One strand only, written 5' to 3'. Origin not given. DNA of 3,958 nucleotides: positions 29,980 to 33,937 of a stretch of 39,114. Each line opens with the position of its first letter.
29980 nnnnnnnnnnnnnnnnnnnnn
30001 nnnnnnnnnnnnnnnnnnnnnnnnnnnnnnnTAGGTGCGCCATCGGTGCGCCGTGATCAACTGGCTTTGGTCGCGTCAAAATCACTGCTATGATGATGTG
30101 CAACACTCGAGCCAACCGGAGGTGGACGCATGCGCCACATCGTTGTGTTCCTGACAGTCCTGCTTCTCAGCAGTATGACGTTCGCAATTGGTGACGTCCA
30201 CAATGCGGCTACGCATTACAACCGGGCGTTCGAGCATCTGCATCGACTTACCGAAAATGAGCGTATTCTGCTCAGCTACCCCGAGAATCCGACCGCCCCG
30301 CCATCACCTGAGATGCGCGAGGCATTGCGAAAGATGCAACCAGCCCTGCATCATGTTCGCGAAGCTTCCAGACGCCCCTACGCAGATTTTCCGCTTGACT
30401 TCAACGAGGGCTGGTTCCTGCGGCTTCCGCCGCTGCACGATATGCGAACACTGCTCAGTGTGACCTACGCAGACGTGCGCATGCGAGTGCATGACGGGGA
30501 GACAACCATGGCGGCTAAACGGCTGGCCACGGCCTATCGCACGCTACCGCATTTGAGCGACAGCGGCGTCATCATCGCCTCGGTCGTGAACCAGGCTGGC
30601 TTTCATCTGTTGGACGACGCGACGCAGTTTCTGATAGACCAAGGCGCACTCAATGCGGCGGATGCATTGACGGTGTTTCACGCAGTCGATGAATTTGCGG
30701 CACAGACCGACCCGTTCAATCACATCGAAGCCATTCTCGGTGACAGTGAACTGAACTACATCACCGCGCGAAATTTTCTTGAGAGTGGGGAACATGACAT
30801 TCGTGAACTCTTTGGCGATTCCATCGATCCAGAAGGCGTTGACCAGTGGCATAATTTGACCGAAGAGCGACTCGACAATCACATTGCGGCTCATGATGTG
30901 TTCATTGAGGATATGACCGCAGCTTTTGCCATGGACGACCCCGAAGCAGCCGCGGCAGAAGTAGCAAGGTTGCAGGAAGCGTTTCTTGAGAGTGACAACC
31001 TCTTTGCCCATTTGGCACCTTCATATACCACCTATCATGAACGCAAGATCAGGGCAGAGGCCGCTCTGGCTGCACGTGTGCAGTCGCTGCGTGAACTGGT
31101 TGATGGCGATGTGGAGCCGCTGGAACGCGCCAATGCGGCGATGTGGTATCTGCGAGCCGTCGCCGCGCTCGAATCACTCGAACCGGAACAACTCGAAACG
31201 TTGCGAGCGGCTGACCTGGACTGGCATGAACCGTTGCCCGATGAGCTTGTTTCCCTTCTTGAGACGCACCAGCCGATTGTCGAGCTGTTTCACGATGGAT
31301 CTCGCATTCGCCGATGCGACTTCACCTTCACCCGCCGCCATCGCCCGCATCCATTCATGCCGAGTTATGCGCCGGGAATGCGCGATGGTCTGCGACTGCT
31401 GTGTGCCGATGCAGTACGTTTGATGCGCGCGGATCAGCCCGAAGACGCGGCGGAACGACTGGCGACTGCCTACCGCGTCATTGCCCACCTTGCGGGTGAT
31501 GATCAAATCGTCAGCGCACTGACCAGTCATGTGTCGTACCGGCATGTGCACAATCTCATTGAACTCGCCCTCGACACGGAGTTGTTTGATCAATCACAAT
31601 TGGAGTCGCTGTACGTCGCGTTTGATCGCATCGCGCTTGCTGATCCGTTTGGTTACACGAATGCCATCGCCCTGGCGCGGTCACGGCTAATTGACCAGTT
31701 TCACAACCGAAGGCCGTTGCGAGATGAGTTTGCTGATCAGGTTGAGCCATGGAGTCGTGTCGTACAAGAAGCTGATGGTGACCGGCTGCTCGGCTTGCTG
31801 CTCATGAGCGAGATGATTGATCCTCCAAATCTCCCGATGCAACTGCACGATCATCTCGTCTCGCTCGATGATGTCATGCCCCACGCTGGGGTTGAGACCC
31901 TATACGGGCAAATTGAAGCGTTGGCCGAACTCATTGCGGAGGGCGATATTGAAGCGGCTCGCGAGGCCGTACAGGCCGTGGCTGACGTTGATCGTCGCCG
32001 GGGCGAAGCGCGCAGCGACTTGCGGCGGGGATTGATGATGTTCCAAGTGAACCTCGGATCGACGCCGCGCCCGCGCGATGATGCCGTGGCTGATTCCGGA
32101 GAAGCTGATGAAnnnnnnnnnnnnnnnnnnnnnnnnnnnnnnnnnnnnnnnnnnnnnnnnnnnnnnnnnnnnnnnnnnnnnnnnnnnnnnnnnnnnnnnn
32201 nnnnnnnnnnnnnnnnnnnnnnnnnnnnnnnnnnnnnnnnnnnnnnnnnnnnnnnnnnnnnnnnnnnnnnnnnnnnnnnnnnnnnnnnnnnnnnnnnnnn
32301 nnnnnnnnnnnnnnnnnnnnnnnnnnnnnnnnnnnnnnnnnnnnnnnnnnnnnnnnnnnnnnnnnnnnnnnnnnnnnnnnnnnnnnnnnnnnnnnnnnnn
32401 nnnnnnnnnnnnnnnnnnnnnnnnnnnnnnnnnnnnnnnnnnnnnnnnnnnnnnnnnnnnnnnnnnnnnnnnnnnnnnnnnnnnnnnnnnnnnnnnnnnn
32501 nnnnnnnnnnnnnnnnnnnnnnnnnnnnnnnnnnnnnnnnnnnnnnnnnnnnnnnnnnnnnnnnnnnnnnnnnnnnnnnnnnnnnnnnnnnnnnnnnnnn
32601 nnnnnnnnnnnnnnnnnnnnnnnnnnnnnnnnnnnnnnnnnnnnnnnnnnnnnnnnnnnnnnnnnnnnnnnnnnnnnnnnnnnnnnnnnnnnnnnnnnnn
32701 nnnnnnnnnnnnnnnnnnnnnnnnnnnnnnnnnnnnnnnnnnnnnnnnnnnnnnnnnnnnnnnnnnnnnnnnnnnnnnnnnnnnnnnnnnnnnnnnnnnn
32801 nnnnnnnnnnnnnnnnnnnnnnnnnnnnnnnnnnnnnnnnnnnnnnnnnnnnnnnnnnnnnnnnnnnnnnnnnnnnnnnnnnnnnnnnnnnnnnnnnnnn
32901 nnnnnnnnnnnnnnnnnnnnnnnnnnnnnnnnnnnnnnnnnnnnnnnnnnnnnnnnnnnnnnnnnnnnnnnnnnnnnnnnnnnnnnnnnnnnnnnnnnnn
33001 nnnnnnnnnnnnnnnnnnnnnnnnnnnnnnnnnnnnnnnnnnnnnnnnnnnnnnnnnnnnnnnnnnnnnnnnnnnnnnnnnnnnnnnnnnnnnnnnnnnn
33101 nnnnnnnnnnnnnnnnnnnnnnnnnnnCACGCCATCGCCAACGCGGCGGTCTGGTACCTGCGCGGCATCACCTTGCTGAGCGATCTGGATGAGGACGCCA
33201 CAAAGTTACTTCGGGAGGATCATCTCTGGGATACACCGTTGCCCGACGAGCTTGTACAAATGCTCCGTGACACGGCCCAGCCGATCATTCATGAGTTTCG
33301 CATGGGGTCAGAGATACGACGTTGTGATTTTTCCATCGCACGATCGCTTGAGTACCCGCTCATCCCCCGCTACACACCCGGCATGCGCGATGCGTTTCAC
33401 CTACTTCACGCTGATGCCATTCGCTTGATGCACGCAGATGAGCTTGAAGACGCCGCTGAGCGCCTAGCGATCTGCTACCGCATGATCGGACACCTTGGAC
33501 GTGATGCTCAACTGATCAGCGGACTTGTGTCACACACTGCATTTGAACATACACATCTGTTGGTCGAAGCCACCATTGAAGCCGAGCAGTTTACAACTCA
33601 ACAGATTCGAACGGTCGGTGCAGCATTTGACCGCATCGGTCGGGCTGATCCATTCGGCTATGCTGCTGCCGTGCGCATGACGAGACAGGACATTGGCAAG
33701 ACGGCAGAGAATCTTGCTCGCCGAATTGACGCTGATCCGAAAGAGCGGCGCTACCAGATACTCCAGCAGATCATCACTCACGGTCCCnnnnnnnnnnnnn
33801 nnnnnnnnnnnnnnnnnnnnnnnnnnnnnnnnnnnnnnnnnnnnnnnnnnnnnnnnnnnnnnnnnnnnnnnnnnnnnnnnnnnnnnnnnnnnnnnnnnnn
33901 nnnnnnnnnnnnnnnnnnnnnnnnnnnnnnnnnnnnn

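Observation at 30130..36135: Translationally coupled trio of paralogous, internally duplicated secreted proteins of an unrecognised family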

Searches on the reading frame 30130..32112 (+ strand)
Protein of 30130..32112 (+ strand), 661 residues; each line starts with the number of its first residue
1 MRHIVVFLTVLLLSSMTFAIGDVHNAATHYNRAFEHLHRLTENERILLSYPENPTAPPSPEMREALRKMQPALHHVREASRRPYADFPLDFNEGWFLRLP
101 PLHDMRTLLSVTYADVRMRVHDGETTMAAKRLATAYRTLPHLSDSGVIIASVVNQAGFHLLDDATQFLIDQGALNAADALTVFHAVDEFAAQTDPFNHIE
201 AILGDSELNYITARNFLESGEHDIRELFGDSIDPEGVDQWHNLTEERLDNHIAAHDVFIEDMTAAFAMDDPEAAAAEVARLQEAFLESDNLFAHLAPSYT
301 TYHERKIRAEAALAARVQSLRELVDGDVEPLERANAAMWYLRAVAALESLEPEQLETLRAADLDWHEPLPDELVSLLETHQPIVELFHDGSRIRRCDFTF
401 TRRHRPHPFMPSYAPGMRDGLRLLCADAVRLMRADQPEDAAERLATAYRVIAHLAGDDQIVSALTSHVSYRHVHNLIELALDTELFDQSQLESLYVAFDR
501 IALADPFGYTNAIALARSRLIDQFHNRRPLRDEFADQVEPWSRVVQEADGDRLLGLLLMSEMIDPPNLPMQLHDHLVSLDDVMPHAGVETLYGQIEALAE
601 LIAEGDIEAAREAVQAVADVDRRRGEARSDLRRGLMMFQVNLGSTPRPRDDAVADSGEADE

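Call 3: search_protein_families(library=pfam, proteins=[window:30130-32112:+], max_evalue=1)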
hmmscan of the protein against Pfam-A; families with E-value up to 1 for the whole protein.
window:30130-32112:+ (661 aa): 2 families
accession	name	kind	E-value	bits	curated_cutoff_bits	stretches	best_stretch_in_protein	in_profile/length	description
PF22360.1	SbsC_spectrin-like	-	0.019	16.2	26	1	590-619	5-34/62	SbsC,spectrin-like repeat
PF07361.16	Cytochrom_B562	-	0.06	14.4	30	1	585-620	58-93/102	Cytochrome b562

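Call 20: search_protein_families(library=ncbifam, proteins=[window:30130-32112:+], max_evalue=1)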
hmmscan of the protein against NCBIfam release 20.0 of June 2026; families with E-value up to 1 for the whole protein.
window:30130-32112:+ (661 aa): 1 family
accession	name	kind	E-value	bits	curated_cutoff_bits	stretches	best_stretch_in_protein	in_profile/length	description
NF011632.3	PRK15058.1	equivalog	0.027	14.8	130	1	585-619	83-117/127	cytochrome b562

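Call 60: search_protein_families(library=padloc, proteins=[window:30130-32112:+], max_evalue=0.1)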
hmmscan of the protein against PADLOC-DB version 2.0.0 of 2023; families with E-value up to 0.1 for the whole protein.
window:30130-32112:+ (661 aa): 0 families

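Call 61: search_protein_families(library=phrogs, proteins=[window:30130-32112:+], max_evalue=0.1)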
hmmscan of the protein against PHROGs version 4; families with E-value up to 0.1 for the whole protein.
window:30130-32112:+ (661 aa): 0 families

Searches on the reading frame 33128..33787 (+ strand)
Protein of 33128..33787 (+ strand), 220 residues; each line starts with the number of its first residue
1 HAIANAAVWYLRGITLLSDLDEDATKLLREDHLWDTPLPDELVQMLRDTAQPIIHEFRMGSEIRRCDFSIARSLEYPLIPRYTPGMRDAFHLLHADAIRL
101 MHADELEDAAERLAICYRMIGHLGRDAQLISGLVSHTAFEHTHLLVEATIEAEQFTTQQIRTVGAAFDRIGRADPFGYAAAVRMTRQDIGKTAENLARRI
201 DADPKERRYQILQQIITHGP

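Call 57: predict_structure(alignment_id=A4)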
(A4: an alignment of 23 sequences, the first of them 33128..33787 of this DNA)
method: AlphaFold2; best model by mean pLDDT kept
length: 220 residues; sequences in the alignment: 23
mean_pLDDT: 91.6   pTM: 0.87
mean pLDDT of the five models: 91.6, 91.6, 91.5, 91.3, 89.7
residues with pLDDT >= 90: 162; 70-90: 51; 50-70: 7; < 50: 0
segments of 3 or more residues with pLDDT < 50: none
pLDDT, mean of each block of 10 residues (from residue 1): 86 97 95 93 97 98 94 79 96 98 97 98 94 96 97 96 94 88 88 81 75 76
secondary structure, 60 per line:
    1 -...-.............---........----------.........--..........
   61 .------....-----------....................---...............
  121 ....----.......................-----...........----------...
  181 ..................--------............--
elements in order: H6-18 H22-29 H40-48 H51-61 H68-71 H83-102 H106-124 H129-151 H157-167 H178-198 H207-218
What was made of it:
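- They could be structural rather than catalytic (SS in call 57). NAA, DPF and HxxxD lie at helix starts and ends (call 57).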

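Call 59: fold_search(model_id=the predicted structure, library=pdb)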
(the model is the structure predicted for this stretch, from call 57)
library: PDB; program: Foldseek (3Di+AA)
matches with E <= 10: 109; with E <= 0.001: 0
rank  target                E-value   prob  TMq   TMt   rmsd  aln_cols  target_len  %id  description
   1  8haf_R                2.0e+00  0.13  0.24  0.17  12.2       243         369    9  PTHrP-PTH1R-Gs complex (released 2022-12-21)
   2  9gm9_D                2.3e+00  0.11  0.23  0.18  19.7       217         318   12  MukBEF in a DNA capture state (released 2025-03-26)
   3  3kfc_B                2.5e+00  0.07  0.22  0.21  18.8       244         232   11  Complex Structure of LXR with an agonist (released 2009-12-08)
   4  5izt_B                2.5e+00  0.05  0.15  0.15  21.6       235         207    7  Crystal structure of a C-terminal proteolytic fragment of an outer surface protein from Borrelia burgdorferi (released 2016-05-04)
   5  5woz_MODEL_1_A        2.8e+00  0.33  0.31  0.45   7.4       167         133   14  NMR solution structure of Rtt103 (RTT) protein using two 4D-spectra (released 2018-02-07)
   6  6u1s_A                3.3e+00  0.35  0.44  0.34   7.2       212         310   13  Cryo-EM structure of a de novo designed 16-helix transmembrane nanopore, TMHC8_R. (released 2020-08-19)
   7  6j6f_A                3.3e+00  0.15  0.34  0.26  19.5       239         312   12  Ligand binding domain 1 and 2 of Talaromyces marneffei Mp1 protein (released 2019-03-06)
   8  5cwk                  3.5e+00  0.18  0.30  0.36  14.1       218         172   15  Crystal structure of de novo designed helical repeat protein DHR53 (released 2015-12-16)
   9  9lxp_R                3.6e+00  0.03  0.15  0.12  18.2       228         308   10  A Cryo-EM structure of LA-PTH-PTH1R-Beta-arrestin1 complex (state 2 conformation) (released 2026-03-04)
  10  9hdf_A                3.8e+00  0.07  0.22  0.21  17.8       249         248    9  Glucocorticoid Receptor Ligand Binding Domain in complex with dexamethasone (released 2025-11-12)
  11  9gm7_C                3.8e+00  0.05  0.17  0.11  17.3       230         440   13  MukBEF in a nucleotide-bound state with open neck gate (monomer) (released 2025-03-26)
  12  6qzt_A                3.8e+00  0.04  0.15  0.09  17.2       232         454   10  Crystal structure of Csx1 from Sulfolobus islandicus orthorhombic form (released 2019-10-02)
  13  3fc6_B                4.0e+00  0.07  0.23  0.21  19.7       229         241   12  hRXRalpha & mLXRalpha with an indole Pharmacophore, SB786875 (released 2009-02-10)
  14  7nao_c                4.0e+00  0.04  0.16  0.17  20.0       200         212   14  Human PA28-20S proteasome complex (released 2022-11-02)
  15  6xns_F                4.2e+00  0.16  0.37  0.27  10.8       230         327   14  C3_crown-05 (released 2020-12-23)
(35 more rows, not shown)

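Call 63: fold_search(model_id=the predicted structure, library=viral)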
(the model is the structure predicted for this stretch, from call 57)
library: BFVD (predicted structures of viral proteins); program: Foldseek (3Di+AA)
matches with E <= 10: 55; with E <= 0.001: 0
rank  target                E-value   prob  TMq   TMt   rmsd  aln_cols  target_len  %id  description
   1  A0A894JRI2            2.3e+00  0.03  0.14  0.10  18.7       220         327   14  (no name in the UniProt tables at hand)
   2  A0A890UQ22            2.4e+00  0.10  0.23  0.18  12.9       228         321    8  (no name in the UniProt tables at hand)
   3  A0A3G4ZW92            2.4e+00  0.08  0.20  0.23  18.2       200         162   10  Transmembrane protein [Edafosvirus sp.]
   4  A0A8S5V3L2            2.4e+00  0.06  0.18  0.08  21.5       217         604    9  Minor capsid protein [Myoviridae sp. ctk6V34]
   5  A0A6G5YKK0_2          2.4e+00  0.04  0.15  0.05  29.6       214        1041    9  (no name in the UniProt tables at hand)
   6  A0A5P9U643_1          2.8e+00  0.06  0.17  0.05  19.9       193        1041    9  (no name in the UniProt tables at hand)
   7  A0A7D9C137            3.0e+00  0.08  0.19  0.16  19.4       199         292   12  (no name in the UniProt tables at hand)
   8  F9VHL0                3.5e+00  0.08  0.25  0.09  15.0       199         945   10  (no name in the UniProt tables at hand)
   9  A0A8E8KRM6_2          3.6e+00  0.08  0.29  0.09  14.1       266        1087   12  Replication protein 1a (Fragment) [Bemisia tabaci bromo-like virus 5]
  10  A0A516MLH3            3.6e+00  0.04  0.17  0.08  17.7       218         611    9  (no name in the UniProt tables at hand)
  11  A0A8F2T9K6            4.2e+00  0.06  0.21  0.14  17.5       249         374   10  Ecob115 [Ectropis obliqua nucleopolyhedrovirus]
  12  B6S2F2                4.6e+00  0.08  0.26  0.24  11.8       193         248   11  (no name in the UniProt tables at hand)
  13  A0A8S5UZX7            4.6e+00  0.06  0.17  0.10  17.0       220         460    9  DNA 5'-3' helicase [Siphoviridae sp. ctBeL15]
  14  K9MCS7                4.6e+00  0.04  0.22  0.24  19.6       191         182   12  (no name in the UniProt tables at hand)
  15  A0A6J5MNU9            5.0e+00  0.13  0.25  0.38   9.4       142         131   10  Uncharacterized protein [uncultured Caudovirales phage]
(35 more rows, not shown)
